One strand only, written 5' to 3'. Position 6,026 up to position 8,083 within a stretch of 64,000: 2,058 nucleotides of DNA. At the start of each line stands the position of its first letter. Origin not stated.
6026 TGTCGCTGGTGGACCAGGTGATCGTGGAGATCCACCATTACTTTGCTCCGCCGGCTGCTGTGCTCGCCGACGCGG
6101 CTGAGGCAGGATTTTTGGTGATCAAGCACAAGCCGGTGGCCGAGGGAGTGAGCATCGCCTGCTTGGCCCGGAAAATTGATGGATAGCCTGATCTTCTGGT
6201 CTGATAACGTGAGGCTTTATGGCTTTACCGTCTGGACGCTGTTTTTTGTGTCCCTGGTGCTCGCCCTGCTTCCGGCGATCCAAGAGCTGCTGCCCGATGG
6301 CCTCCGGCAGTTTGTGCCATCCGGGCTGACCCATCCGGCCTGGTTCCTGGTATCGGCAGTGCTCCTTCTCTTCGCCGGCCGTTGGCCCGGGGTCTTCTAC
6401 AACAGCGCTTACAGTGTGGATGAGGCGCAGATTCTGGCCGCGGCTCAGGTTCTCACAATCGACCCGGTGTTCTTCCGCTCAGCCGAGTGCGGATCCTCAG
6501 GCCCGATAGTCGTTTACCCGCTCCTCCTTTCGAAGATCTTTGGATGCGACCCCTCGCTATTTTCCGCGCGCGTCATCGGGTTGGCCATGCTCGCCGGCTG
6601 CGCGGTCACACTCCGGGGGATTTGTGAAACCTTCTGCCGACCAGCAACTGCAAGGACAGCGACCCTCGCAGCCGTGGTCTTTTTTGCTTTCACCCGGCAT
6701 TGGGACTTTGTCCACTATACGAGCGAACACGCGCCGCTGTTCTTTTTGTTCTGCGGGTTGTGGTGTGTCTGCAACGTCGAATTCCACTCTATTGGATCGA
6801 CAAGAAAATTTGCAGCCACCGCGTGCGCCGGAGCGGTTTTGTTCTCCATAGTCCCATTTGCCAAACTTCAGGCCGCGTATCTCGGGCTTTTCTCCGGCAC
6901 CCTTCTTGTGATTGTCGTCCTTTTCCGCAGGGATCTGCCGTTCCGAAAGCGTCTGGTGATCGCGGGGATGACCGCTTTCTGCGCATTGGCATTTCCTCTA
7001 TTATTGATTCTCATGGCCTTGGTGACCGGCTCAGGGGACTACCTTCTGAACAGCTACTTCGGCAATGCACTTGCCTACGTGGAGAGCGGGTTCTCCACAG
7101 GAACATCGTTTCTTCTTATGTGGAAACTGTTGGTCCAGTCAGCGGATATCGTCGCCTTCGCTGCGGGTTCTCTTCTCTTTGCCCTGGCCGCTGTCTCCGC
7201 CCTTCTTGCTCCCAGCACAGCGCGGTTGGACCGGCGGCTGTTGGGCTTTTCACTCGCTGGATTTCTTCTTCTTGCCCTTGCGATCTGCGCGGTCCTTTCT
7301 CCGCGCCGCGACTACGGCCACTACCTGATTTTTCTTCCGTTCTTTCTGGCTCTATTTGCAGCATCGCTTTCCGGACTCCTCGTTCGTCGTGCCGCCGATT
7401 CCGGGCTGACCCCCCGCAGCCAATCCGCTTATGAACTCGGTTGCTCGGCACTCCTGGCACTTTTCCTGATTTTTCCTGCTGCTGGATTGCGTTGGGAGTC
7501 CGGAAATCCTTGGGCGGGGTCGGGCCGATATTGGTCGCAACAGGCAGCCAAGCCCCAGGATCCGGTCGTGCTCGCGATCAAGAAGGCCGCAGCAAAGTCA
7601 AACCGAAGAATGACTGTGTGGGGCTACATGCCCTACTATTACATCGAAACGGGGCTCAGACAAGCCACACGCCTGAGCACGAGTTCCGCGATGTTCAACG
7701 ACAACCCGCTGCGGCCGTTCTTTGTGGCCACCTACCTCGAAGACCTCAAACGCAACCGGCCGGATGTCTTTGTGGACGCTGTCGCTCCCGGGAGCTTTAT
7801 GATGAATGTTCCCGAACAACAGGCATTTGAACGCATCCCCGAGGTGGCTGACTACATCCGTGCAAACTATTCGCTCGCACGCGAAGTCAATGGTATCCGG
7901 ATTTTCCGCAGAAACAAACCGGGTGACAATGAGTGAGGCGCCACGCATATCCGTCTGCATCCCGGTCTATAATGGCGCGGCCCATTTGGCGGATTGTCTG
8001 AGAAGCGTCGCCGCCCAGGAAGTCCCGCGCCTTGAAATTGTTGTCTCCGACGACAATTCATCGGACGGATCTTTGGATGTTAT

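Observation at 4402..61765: Recurrent module: polyprenyl-phosphate-type GT2 + SAM methyltransferase + GT-C-like membrane protein, with seven GT-C-like proteins in one locus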

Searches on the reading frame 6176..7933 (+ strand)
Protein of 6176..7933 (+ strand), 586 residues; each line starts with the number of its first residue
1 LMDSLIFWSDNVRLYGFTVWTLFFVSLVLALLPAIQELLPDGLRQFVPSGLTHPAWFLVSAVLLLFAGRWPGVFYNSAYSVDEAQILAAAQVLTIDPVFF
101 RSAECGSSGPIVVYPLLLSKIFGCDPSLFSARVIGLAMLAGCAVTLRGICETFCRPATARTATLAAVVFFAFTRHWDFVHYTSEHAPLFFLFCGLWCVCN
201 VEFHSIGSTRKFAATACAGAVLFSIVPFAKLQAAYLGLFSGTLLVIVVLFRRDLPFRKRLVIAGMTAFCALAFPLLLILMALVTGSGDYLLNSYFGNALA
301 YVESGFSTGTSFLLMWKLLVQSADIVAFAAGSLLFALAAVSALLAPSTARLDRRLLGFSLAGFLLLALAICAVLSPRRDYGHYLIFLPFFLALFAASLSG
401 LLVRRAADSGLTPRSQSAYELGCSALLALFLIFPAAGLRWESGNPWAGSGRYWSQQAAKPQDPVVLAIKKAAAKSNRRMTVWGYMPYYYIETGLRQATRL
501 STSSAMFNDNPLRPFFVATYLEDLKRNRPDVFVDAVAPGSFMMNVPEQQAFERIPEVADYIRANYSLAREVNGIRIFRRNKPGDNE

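Call 3: search_protein_families(library=pfam, proteins=[window:6176-7933:+], max_evalue=0.01)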
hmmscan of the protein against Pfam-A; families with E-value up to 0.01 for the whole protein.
window:6176-7933:+ (586 aa): 0 families

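Call 17: search_protein_families(library=ncbifam, proteins=[window:6176-7933:+], max_evalue=0.01)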
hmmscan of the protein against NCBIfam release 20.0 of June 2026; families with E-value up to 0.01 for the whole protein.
window:6176-7933:+ (586 aa): 0 families

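Call 31: find_homologous_proteins(query=window:6176-7933:+, max_evalue=0.001)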
Query window:6176-7933:+ (586 aa): 53 proteins with E <= 0.001 among 8000 candidates.
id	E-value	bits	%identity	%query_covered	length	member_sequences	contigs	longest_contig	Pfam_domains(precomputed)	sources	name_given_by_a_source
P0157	0.0e+0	1303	100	100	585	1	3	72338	-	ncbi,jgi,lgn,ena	ncbi:MAG: hypothetical protein WCO94_00185 [Verrucomicrobiota bacterium]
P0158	0.0e+0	1169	89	100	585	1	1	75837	-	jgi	jgi:hypothetical protein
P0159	1.1e-245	835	79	83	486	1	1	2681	-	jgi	jgi:hypothetical protein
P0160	1.1e-172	594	51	99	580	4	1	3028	-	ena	-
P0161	2.1e-139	484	44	98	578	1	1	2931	-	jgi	jgi:hypothetical protein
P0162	2.1e-118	415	52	68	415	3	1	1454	-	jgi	jgi:hypothetical protein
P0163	4.2e-111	391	40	99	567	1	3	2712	-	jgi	-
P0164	6.5e-110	387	41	98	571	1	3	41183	-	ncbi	-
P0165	9.0e-107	376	39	99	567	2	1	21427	-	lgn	-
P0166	2.1e-106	375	39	99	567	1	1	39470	-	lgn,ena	-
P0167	1.0e-105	373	39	99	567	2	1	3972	-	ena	-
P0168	8.5e-105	370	40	99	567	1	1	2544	-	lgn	-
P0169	3.0e-104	368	39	99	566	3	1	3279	-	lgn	-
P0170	3.1e-104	368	40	99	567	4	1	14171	-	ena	-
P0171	2.3e-103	365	38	99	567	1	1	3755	-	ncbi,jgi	jgi:hypothetical protein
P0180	1.0e-101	360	38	99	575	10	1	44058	-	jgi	jgi:hypothetical protein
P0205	2.6e-57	213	36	69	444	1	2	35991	-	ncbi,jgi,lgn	jgi:hypothetical protein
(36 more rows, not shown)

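Call 34: search_solved_structures(query=A2, max_evalue=10)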
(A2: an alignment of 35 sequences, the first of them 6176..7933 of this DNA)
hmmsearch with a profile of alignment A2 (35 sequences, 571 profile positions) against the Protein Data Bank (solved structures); distinct sequences matched with E-value up to 10: 2.
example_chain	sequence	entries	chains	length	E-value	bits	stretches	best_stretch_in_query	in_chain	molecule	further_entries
8bd7_I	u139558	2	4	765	0.72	11.9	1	460-504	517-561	Intraflagellar transport protein 80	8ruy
5n4a_A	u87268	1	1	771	0.72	11.9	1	460-504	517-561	Intraflagellar transport protein 80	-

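Call 36: find_encoding_contigs(protein=P0164, flank=6000, max_places=1)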
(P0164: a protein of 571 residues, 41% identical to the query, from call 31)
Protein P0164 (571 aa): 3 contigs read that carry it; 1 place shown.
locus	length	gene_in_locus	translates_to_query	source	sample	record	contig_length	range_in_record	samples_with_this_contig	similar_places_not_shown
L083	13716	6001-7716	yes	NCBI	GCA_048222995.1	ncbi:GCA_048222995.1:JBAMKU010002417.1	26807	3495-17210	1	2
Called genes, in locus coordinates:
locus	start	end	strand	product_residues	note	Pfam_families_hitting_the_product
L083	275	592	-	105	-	PF00893:Multi_Drug_Res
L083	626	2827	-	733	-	PF02163:Peptidase_M50 (faint), PF25919:BSH_CusB (faint), PF25973:BSH_CzcB (weak), PF25954:Beta-barrel_RND_2 (faint)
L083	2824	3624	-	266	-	PF25919:BSH_CusB (weak), PF25973:BSH_CzcB, PF25954:Beta-barrel_RND_2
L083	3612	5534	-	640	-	PF25919:BSH_CusB (faint), PF25917:BSH_RND (faint), PF25973:BSH_CzcB (weak), PF00364:Biotin_lipoyl (faint), PF25984:BSH_YknX (weak)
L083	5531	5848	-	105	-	PF11950:DUF3467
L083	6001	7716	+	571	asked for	-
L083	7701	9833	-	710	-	-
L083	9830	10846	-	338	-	-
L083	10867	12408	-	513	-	-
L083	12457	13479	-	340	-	PF01073:3Beta_HSD, PF01370:Epimerase, PF02719:Polysacc_synt_2, PF04321:RmlD_sub_bind (weak), PF07993:NAD_binding_4 (faint), PF13460:NAD_binding_10, PF16363:GDP_Man_Dehyd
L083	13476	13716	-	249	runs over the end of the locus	PF02463:SMC_N (faint), PF00005:ABC_tran, PF13304:AAA_21 (faint)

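Call 37: find_encoding_contigs(protein=P0180, flank=6000, max_places=1)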
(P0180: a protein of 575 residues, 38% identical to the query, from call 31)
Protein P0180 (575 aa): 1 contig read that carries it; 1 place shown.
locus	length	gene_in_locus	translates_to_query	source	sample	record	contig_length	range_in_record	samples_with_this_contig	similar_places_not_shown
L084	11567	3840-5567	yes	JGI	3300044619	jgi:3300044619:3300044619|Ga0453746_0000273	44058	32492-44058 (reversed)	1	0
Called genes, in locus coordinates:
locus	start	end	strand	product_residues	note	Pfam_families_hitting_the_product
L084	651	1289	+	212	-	-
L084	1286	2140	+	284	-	PF08843:AbiEii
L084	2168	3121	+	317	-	PF13641:Glyco_tranf_2_3 (faint), PF00535:Glycos_transf_2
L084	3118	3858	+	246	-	PF01209:Ubie_methyltran (weak), PF13489:Methyltransf_23, PF13847:Methyltransf_31, PF08241:Methyltransf_11, PF08242:Methyltransf_12, PF13649:Methyltransf_25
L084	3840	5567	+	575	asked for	-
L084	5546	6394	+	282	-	PF00535:Glycos_transf_2, PF13641:Glyco_tranf_2_3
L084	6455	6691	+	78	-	PF02697:VAPB_antitox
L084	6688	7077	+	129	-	PF01850:PIN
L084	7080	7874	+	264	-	PF00535:Glycos_transf_2, PF13641:Glyco_tranf_2_3 (faint)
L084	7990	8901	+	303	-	PF01531:Glyco_transf_11 (weak)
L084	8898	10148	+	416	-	-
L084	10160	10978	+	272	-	-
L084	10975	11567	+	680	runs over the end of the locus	-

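Call 38: find_encoding_contigs(protein=P0205, flank=6000, max_places=1)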
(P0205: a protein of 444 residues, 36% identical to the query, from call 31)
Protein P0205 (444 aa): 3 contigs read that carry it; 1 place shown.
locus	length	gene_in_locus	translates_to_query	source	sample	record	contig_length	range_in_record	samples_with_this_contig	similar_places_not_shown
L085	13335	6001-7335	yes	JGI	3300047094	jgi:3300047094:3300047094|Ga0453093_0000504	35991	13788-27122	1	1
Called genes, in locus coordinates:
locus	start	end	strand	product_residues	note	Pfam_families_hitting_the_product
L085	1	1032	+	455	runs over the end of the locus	PF00005:ABC_tran, PF13304:AAA_21 (faint), PF14524:Wzt_C (faint)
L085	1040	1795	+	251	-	-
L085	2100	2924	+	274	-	PF03567:Sulfotransfer_2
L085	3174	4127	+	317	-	PF01370:Epimerase, PF13460:NAD_binding_10, PF16363:GDP_Man_Dehyd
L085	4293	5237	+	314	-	PF00535:Glycos_transf_2, PF13641:Glyco_tranf_2_3 (faint)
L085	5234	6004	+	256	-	PF05050:Methyltransf_21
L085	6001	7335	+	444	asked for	-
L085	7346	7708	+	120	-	-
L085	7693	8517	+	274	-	PF00535:Glycos_transf_2, PF13641:Glyco_tranf_2_3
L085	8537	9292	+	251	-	PF13641:Glyco_tranf_2_3 (weak), PF00535:Glycos_transf_2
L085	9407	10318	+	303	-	-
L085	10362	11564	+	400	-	PF09594:GT87 (weak)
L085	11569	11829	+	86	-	-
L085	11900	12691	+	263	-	PF00535:Glycos_transf_2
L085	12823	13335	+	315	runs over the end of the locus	PF00535:Glycos_transf_2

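Call 39: find_related_loci(query=A2, collection=metagenome_contigs, flank=6000)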
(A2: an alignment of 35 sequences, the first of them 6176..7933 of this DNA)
Query A2 (586 aa) in metagenome_contigs; peptide patterns used: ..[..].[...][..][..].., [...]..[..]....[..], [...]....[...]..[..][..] (x = any residue, [..] = any of these).
600 stretches matched a pattern (row limit reached: there are more); 47 encode a relative of the query (tblastn E <= 1e-3); 47 distinct loci.
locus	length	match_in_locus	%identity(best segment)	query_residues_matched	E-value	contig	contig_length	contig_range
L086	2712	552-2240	40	1-578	2e-123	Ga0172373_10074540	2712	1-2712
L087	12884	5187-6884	38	1-581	2e-107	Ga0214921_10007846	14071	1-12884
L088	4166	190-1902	36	2-578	1e-108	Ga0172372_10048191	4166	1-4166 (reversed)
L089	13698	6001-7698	39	1-581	3e-106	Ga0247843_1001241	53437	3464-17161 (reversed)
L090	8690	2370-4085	37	1-586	2e-102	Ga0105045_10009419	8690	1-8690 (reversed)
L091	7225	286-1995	36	1-578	2e-101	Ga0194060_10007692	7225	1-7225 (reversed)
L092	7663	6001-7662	36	2-561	2e-100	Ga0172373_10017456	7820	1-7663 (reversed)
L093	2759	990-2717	35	3-586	1e-101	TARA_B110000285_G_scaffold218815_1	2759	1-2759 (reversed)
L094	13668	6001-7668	33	4-582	2e-82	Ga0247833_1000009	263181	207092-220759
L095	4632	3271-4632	34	1-466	3e-61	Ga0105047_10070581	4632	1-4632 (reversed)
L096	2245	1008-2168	34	1-393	2e-56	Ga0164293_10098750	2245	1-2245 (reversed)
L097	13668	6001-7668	28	2-578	5e-44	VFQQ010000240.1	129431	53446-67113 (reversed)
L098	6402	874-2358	30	63-581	8e-44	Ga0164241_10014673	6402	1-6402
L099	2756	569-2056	30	62-581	1e-43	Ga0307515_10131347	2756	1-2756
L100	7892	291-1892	28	52-584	2e-43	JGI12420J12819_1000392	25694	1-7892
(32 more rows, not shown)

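Call 45: predict_structure(alignment_id=A2)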
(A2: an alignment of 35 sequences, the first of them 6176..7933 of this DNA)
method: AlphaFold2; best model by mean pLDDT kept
length: 586 residues; sequences in the alignment: 35
mean_pLDDT: 91.6   pTM: 0.93
mean pLDDT of the five models: 91.6, 91.5, 90.9, 90.8, 90.3
residues with pLDDT >= 90: 441; 70-90: 129; 50-70: 12; < 50: 4
segments of 3 or more residues with pLDDT < 50: 583-586
pLDDT, mean of each block of 10 residues (from residue 1): 82 97 98 94 89 95 97 88 92 92 84 95 93 97 98 95 98 90 96 97 84 97 96 95 96 93 97 93 91 85 72 94 95 97 90 93 98 91 96 97 91 91 97 96 92 84 91 88 90 90 74 91 93 88 84 94 96 94 52
secondary structure, 60 per line:
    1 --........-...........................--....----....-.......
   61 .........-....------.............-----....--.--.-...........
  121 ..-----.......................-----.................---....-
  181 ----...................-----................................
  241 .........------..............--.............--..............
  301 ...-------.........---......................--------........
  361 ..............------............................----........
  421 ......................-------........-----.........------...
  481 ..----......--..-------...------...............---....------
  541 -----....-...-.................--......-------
elements in order: H3-10 H12-38 H41-44 H49-52 H54-69 H71-74 H81-93 H99-102 H110-122 H128-150 H156-172 H176-179 H185-203 H209-229 H231-249 H256-269 H272-284 H287-303 H311-319 H323-344 H353-374 H381-408 H413-442 H450-457 H463-471 E478-482 H487-492 H513-527 E531-534 H546-549 H555-564 E565-571 E574-579
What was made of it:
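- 6179..7936 (+): M1: GT-C fold, ArnT-like membrane glycosyltransferase, with no Pfam family. AF2 pLDDT 91.6, pTM 0.93 (call 45).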

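Call 50: fold_search(model_id=the predicted structure, library=pdb)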
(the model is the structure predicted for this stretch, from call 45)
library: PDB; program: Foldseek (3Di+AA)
matches with E <= 10: 570; with E <= 0.001: 19
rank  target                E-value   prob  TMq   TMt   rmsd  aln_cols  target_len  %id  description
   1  5f15                  1.4e-06  1.00  0.53  0.56  12.1       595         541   13  Crystal Structure of ArnT from Cupriavidus metallidurans bound to Undecaprenyl phosphate (released 2016-02-17)
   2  3wak                  7.0e-06  1.00  0.42  0.31  12.1       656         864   12  Crystal structure of the Archaeoglobus fulgidus oligosaccharyltransferase (O29867_ARCFU) in the apo form (released 2013-10-30)
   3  3waj                  1.4e-05  1.00  0.37  0.29  16.8       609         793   13  Crystal structure of the Archaeoglobus fulgidus oligosaccharyltransferase (O29867_ARCFU) complex with Zn and sulfate (released 2013-10-30)
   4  8b6l_I                2.5e-05  1.00  0.37  0.32  16.3       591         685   11  Subtomogram average of the human Sec61-TRAP-OSTA-translocon (released 2022-12-07)
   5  7e9s_A                3.0e-05  1.00  0.40  0.29  16.1       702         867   11  Archaeal oligosaccharyltransferase AglB from Archaeoglobus fulgidus in complex with an inhibitory peptide and a dolich (released 2021-09-08)
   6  8if8_B                3.3e-05  1.00  0.45  0.44  12.2       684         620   11  Arabinosyltransferase AftA (released 2023-05-31)
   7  5ezm                  3.5e-05  1.00  0.49  0.53   9.4       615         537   12  Crystal Structure of ArnT from Cupriavidus metallidurans in the apo state (released 2016-02-17)
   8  8if8_C                3.6e-05  1.00  0.47  0.46  12.1       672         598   11  Arabinosyltransferase AftA (released 2023-05-31)
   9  5gmy_A                3.8e-05  1.00  0.41  0.31  12.1       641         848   11  Crystal structure of the Archaeoglobus fulgidus oligosaccharyltransferase (O29867_ARCFU) tethered with an acceptor pep (released 2017-02-01)
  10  5ogl_A                3.9e-05  1.00  0.37  0.32  10.7       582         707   12  Structure of bacterial oligosaccharyltransferase PglB in complex with an acceptor peptide and an lipid-linked oligosac (released 2017-10-25)
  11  6gxc_A                6.0e-05  1.00  0.39  0.33  10.4       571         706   12  Bacterial oligosaccharyltransferase PglB in complex with an inhibitory peptide and a reactive lipid-linked oligosaccha (released 2018-11-14)
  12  7oci_F                6.8e-05  1.00  0.46  0.43  12.9       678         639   11  Cryo-EM structure of yeast Ost6p containing oligosaccharyltransferase complex (released 2022-02-16)
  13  8age_A                8.0e-05  1.00  0.40  0.38  17.0       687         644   12  Structure of yeast oligosaccharylransferase complex with acceptor peptide bound (released 2022-12-07)
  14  6ftg_5                1.2e-04  1.00  0.43  0.40  13.9       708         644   10  Subtomogram average of OST-containing ribosome-translocon complexes from canine rough microsomal membranes (released 2018-03-21)
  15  8agc_A                1.2e-04  1.00  0.38  0.33  17.0       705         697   11  Structure of yeast oligosaccharylransferase complex with lipid-linked oligosaccharide and non-acceptor peptide bound (released 2022-12-07)
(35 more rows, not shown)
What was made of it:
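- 6179..7936 (+): Foldseek best hit ArnT 5f15, E 1.4e-6, TM 0.53/0.56; the top 28 hits are all GT-C (call 50).
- On GT-C glycosyltransferase superfamily (M1-M7): M1: ArnT, TM 0.53-0.56, with the top 28 hits all GT-C (call 50).
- M1 models like ArnT, TM 0.53-0.56 (call 50).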
